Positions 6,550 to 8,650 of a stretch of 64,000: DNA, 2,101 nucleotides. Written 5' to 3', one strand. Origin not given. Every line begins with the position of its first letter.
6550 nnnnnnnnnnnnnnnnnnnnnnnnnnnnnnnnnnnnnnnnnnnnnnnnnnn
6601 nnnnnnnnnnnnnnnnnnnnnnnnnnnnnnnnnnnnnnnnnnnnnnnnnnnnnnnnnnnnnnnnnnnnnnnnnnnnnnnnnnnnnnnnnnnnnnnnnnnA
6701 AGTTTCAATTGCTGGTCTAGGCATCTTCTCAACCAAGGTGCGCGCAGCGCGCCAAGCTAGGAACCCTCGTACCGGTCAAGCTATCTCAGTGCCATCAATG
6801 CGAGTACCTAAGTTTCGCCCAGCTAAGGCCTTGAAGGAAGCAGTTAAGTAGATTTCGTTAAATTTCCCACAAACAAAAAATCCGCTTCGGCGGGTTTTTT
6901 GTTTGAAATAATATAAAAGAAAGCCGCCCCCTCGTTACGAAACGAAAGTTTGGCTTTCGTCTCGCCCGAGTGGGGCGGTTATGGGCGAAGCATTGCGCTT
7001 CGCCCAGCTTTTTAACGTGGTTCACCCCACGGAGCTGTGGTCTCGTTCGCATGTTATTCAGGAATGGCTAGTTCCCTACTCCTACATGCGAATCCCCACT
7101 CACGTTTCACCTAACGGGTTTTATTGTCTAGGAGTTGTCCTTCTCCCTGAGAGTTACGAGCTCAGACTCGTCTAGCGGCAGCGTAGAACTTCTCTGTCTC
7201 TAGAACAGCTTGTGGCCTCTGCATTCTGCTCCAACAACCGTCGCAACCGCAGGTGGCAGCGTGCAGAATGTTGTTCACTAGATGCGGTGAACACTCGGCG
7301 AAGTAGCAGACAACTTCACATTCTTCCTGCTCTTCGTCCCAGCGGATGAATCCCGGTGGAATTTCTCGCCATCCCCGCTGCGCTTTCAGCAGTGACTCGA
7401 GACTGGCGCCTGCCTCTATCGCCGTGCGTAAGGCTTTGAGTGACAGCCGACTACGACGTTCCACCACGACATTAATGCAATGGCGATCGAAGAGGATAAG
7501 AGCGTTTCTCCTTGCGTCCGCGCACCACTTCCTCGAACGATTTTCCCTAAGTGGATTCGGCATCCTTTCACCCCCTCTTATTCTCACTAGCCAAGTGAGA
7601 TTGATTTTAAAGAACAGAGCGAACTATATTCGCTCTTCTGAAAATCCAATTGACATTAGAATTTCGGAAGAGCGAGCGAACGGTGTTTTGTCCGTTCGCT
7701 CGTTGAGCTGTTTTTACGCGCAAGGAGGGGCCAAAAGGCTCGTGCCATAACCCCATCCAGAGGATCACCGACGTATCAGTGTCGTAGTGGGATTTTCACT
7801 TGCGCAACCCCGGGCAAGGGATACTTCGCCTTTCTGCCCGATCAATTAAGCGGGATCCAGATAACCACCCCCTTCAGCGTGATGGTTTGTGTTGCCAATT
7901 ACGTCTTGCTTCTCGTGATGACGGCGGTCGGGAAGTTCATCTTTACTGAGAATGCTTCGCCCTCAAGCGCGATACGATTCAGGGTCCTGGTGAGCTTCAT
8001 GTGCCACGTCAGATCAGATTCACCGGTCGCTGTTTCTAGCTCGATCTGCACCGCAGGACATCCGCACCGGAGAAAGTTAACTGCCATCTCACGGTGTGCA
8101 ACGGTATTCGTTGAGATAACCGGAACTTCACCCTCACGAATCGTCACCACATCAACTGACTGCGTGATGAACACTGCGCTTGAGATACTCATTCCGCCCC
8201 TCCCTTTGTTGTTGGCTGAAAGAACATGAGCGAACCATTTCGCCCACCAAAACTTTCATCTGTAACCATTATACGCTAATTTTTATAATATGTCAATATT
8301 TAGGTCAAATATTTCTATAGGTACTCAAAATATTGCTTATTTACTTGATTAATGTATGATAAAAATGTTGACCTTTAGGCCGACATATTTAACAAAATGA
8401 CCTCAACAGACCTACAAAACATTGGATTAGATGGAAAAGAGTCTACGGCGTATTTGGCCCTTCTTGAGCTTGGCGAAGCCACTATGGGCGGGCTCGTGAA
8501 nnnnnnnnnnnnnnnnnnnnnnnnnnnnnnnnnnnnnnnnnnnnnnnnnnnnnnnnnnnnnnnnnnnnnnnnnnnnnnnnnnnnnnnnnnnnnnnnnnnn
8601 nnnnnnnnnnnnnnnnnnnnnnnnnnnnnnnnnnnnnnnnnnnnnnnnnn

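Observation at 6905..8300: GC-rich island after hup with two antisense ORFs, one HNH-like, and dense RNA hairpins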

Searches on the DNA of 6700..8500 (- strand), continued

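Call 56: search_with_rna_model(model_id=R1, sources=[L065, L069, L072, L074], max_evalue=10)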
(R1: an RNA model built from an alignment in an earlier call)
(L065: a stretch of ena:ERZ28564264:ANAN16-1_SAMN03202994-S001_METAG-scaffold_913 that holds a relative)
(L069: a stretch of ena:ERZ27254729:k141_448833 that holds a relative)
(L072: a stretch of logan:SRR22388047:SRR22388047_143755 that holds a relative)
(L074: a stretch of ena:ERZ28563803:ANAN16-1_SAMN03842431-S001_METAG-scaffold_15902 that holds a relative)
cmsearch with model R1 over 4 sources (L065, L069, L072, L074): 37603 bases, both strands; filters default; matches with E-value up to 10: 10.
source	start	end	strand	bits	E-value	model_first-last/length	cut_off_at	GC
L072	6631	6706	-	66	1.5e-16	1-76/76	no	0.47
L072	6650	6722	+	30.4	2.2e-06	1-76/76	no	0.51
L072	6326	6408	-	21.6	0.00073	1-76/76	no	0.43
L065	1986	2051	+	16.1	0.027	1-76/76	no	0.42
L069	1823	1888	+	16.1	0.027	1-76/76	no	0.42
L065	1031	1090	-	10.2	1.3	1-76/76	no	0.25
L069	868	927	-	10.2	1.3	1-76/76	no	0.25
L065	8692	8753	-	10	1.5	1-76/76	no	0.45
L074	2718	2779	-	10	1.5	1-76/76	no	0.45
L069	8529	8590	-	10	1.5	1-76/76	no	0.45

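Call 65: search_with_rna_model(model_id=R1, sources=[window, L001, L003, L024, L045, L048, L049, L056, L057, L059, L060, L072], max_evalue=5e-9, make_alignment=true)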
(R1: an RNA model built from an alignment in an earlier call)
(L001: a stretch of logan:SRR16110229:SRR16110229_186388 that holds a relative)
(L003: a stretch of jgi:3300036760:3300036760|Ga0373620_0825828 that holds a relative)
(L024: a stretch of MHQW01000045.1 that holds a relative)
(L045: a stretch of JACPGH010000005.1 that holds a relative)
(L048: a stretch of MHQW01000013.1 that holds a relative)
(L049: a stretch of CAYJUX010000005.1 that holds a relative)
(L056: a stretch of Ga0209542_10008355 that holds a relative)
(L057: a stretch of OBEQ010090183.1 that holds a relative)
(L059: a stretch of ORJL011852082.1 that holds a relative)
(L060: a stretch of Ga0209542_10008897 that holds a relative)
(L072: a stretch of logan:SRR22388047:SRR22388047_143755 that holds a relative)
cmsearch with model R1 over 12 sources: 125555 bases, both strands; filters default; matches with E-value up to 5e-9: 22.
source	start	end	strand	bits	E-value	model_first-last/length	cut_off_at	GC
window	7607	7682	-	79.2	8.3e-20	1-76/76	no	0.39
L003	298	372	+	78.4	1.4e-19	1-76/76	no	0.43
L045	7150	7225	-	77.8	2.1e-19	1-76/76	no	0.45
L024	4036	4111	+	72.5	7e-18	1-76/76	no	0.53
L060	3427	3501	+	71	1.8e-17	1-76/76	no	0.49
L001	3208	3281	+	70.6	2.3e-17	1-76/76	no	0.47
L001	1224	1300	+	68.7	8.1e-17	1-76/76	no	0.4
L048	3394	3469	-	68.7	8.5e-17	1-76/76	no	0.54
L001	2545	2616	+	68.1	1.2e-16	1-76/76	no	0.36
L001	349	426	+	67.8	1.5e-16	1-76/76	no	0.41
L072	6631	6706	-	66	5e-16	1-76/76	no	0.47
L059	86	162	-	63.4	2.8e-15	1-76/76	no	0.43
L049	7586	7657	+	62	6.8e-15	1-76/76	no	0.53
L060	2288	2365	+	60.8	1.5e-14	1-76/76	no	0.44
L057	238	318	+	59.9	2.7e-14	1-76/76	no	0.53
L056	1062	1140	+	57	1.8e-13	1-76/76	no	0.39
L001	1862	1931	+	56.7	2.2e-13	1-76/76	no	0.46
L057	1003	1081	+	53.1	2.3e-12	1-76/76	no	0.48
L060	964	1035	+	51.8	5.6e-12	1-76/76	no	0.39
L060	639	713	+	47.9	7.2e-11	1-76/76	no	0.48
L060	178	257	+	47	1.3e-10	1-76/76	no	0.54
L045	4993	5063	-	44.7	5.8e-10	1-76/76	no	0.45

Alignment A3: 22 matches aligned to the model, 98 columns, each read 5' to 3' on its own strand. Consensus structure (alignment columns), stored with it:
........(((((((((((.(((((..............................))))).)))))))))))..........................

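Call 80: search_with_rna_model(model_id=R1, sources=[L075, L076, L077, L078, L080, L081], max_evalue=1)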
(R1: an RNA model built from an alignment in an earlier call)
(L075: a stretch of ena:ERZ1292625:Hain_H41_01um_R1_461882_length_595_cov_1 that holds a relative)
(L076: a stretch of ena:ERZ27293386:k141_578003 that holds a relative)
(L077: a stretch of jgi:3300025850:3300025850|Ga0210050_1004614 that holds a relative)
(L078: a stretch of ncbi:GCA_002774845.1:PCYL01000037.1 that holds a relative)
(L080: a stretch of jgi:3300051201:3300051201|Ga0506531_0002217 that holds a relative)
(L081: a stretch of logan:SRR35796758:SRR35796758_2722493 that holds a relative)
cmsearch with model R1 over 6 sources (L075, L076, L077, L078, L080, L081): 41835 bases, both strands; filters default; matches with E-value up to 1: 3.
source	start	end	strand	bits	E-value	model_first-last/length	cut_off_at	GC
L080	1938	2010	+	32.5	6.2e-07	1-76/76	no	0.4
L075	199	265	+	15.8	0.037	1-76/76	no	0.37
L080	4544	4617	+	15.7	0.039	1-76/76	no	0.39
